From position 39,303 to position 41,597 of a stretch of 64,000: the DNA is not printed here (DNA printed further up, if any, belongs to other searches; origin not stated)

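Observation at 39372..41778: Low-GC insertion carrying an orphan 664-aa protein, apparently inserted into the toxin gene of a UPF0175/DUF3368 pair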

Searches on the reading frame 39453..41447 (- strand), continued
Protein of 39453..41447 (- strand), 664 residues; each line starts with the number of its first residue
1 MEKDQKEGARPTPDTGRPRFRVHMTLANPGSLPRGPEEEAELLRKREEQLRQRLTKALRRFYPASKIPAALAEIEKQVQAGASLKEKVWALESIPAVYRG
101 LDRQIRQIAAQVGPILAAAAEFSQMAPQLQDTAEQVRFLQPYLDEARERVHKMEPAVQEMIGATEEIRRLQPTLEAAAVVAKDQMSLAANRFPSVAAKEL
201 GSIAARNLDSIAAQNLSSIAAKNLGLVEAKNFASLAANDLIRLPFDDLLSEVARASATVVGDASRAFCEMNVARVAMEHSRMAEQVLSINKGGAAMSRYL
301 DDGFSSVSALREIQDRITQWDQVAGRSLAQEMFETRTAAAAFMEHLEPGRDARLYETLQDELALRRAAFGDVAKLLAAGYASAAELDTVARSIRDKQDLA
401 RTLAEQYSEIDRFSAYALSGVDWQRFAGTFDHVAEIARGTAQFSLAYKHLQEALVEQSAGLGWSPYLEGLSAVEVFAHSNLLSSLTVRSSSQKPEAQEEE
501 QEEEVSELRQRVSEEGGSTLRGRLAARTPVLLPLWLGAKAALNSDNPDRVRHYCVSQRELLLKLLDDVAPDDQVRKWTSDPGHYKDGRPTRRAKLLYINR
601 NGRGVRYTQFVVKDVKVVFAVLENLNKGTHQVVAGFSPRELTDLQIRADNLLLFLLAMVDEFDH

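Call 59: find_encoding_contigs(protein=P0011, flank=10000, max_places=4)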
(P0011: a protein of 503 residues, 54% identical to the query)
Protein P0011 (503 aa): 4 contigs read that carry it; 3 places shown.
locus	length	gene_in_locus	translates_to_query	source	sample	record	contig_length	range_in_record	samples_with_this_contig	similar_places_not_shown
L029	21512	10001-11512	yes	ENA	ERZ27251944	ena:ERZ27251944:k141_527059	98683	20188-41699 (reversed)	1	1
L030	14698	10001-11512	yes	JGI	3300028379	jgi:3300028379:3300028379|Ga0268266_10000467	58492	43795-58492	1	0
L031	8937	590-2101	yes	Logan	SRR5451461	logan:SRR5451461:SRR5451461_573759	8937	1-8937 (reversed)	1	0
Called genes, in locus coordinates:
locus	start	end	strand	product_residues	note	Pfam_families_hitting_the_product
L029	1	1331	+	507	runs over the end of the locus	PF03951:Gln-synt_N, PF00120:Gln-synt_C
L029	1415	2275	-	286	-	PF07366:SnoaL, PF12680:SnoaL_2, PF13474:SnoaL_3 (faint), PF13577:SnoaL_4 (faint), PF14534:DUF4440 (faint), PF12680:SnoaL_2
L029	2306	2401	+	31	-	-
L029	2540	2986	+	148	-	-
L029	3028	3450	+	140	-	-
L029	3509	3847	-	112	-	-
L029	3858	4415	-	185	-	PF04542:Sigma70_r2, PF08281:Sigma70_r4_2, PF04545:Sigma70_r4 (weak)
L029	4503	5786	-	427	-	PF14821:Thr_synth_N, PF00291:PALP, PF24857:THR4_C (weak)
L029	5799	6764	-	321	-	PF00288:GHMP_kinases_N, PF08544:GHMP_kinases_C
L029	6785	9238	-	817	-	PF00696:AA_kinase, PF22468:ACT_9, PF01842:ACT (weak), PF13840:ACT_7, PF22468:ACT_9, PF03447:NAD_binding_3, PF00742:Homoserine_dh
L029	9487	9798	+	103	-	PF01909:NTP_transf_2, PF18765:Polbeta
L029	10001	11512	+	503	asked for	PF04471:Mrr_cat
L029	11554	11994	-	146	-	PF21686:LigD_Prim-Pol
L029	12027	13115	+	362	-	PF01436:NHL (faint), PF08450:SGL (faint)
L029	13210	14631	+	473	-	-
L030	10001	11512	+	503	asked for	PF04471:Mrr_cat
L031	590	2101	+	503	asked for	PF04471:Mrr_cat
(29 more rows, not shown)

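Call 60: search_protein_families(library=pfam, proteins=[L023:9301-9705:+], max_evalue=10)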
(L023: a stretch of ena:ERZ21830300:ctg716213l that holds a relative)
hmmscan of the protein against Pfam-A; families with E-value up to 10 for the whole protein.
L023:9301-9705:+ (134 aa): 7 families
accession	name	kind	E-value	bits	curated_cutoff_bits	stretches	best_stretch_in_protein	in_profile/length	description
PF08733.15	PalH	-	0.011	15.3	34.1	1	23-118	167-263/332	PalH/RIM21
PF24535.1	DUF7598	-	0.04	14.5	27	1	35-117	36-118/135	Domain of unknown function (DUF7598)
PF19358.4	DUF5935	-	0.048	14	23.6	1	5-81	38-115/193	Family of unknown function (DUF5935)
PF08019.17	EptA_B_N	-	0.61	10.4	22.3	1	7-55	66-114/152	Phosphoethanolamine transferase EptA/EptB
PF00892.27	EamA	-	0.79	10.4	28.2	1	73-131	25-86/135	EamA-like transporter family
PF18160.6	SLATT_5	-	1.1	9.1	29.5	1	73-123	29-82/192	SMODS and SLOG-associating 2TM effector domain family 5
PF01484.22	Col_cuticle_N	-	6.9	7.3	23.5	1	53-75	20-42/50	Nematode cuticle collagen N-terminal domain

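Call 67: find_encoding_contigs(protein=P0002, flank=10000, max_places=3)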
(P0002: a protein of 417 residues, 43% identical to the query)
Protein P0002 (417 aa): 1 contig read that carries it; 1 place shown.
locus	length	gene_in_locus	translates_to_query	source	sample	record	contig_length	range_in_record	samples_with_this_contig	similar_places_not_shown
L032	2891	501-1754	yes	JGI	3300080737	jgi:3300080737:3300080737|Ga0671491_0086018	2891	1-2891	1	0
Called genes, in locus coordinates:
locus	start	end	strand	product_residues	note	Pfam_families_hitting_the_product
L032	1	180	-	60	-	?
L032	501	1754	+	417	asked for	PF18165:pP_pnuc_1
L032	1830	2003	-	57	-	-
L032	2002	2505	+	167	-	-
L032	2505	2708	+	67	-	-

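Call 68: find_encoding_contigs(protein=P0003, flank=10000, max_places=3)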
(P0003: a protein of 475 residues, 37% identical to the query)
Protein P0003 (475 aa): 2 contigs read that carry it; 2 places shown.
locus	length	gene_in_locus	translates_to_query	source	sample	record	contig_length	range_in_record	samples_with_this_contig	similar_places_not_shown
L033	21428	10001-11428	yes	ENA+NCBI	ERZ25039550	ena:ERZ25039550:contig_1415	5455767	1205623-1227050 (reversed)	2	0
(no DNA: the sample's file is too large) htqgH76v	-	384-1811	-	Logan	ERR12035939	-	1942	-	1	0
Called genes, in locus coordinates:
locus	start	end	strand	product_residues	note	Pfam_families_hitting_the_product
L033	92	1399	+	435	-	PF00155:Aminotran_1_2 (weak), PF00266:Aminotran_5, PF01041:DegT_DnrJ_EryC1, PF01053:Cys_Met_Meta_PP (weak)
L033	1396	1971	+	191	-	PF00775:Dioxygenase_C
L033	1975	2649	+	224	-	PF02517:Rce1-like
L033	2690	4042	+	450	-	PF01582:TIR, PF13676:TIR_2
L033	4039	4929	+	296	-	PF13401:AAA_22 (weak), PF00004:AAA, PF07724:AAA_2 (weak), PF07728:AAA_5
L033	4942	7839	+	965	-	PF05762:VWA_CoxE (weak), PF00691:OmpA (weak)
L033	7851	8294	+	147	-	PF01042:Ribonuc_L-PSP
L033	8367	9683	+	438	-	PF01244:Peptidase_M19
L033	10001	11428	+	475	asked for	PF18165:pP_pnuc_1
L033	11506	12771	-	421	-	PF00082:Peptidase_S8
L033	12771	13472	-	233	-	PF13490:zf-HC2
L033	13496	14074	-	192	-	PF07638:Sigma70_ECF (weak), PF04542:Sigma70_r2, PF08281:Sigma70_r4_2, PF04545:Sigma70_r4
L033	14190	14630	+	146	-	PF00127:Copper-bind (faint)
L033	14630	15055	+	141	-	-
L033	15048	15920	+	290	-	PF19089:DUF5777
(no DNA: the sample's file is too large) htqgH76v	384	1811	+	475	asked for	PF18165:pP_pnuc_1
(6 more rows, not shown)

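Call 69: find_encoding_contigs(protein=P0005, flank=10000, max_places=3)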
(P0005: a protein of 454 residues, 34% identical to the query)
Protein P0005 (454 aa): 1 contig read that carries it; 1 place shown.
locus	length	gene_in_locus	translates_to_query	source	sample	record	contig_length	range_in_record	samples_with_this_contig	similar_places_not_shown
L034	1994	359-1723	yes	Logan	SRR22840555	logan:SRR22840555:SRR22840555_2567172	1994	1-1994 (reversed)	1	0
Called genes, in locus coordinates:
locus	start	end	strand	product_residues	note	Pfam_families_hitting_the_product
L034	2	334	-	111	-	?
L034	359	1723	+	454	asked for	PF18165:pP_pnuc_1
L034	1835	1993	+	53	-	?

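Call 107: search_protein_families(library=padloc, proteins=[L023:11095-12711:+, P0008], max_evalue=0.001)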
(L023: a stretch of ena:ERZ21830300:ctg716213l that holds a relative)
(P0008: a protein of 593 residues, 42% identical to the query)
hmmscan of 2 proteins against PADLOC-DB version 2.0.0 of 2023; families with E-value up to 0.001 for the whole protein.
L023:11095-12711:+ (538 aa): 71 families (the best 25 are shown)
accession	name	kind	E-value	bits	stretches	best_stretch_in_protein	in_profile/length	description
PDLC03354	MTase_II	-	2e-69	232.7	1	7-362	61-386/425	Type II methyltransferase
PDLC03339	MTase_II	-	1.2e-53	180.3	3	291-361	204-274/399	Type II methyltransferase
PDLC03300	MTase_II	-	1.1e-45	154.1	2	273-361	190-279/302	Type II methyltransferase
PDLC03644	MTase_III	-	1.2e-40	137.9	1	104-359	108-394/542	Type III methyltransferase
PDLC03636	MTase_III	-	2.3e-40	137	2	105-191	96-183/575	Type III methyltransferase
PDLC03638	MTase_III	-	2.8e-39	133.1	1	104-362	430-681/816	Type III methyltransferase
PDLC03633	MTase_III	-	3.4e-38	129.7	2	280-401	278-389/616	Type III methyltransferase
PDLC03371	MTase_II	-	7e-37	125.4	1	5-359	9-253/260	Type II methyltransferase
PDLC03299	MTase_II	-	4.2e-35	119.7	3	290-364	189-265/296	Type II methyltransferase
PDLC03635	MTase_III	-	7.8e-35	118.7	2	104-210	267-377/708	Type III methyltransferase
PDLC03641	MTase_III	-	1.4e-31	107.8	1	97-340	176-434/657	Type III methyltransferase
PDLC03634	MTase_III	-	8.5e-30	102.2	1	105-339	173-431/621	Type III methyltransferase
PDLC03216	MTase_II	-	4.3e-29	99.6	2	291-361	181-258/364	Type II methyltransferase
PDLC03738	oMTase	-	3.7e-27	93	2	296-359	203-266/376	orphan methyltransferase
PDLC03265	MTase_II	-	5.6e-26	89.8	2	294-362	264-332/333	Type II methyltransferase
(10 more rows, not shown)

P0008 (593 aa): 6 families
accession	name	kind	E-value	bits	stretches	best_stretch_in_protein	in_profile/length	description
PDLC04796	PDC-S02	-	1.2e-10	38.9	1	459-560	238-335/390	-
PDLC04819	PDC-S02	-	1.2e-08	32.6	1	460-583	192-310/334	-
PDLC04806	PDC-S02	-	4.9e-08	30.6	1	460-561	181-279/324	-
PDLC03657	mREase_IV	-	1.2e-06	26.1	1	467-563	175-273/317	Type IV methyl-directed restriction enzyme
PDLC03203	mREase_II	-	7.5e-05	20.1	1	482-558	272-348/393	Type II methyl-directed restriction enzyme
PDLC00601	ZorA1|ZorA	-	0.00057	16.6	1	37-187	449-596/699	MotA/ExbB/TolQ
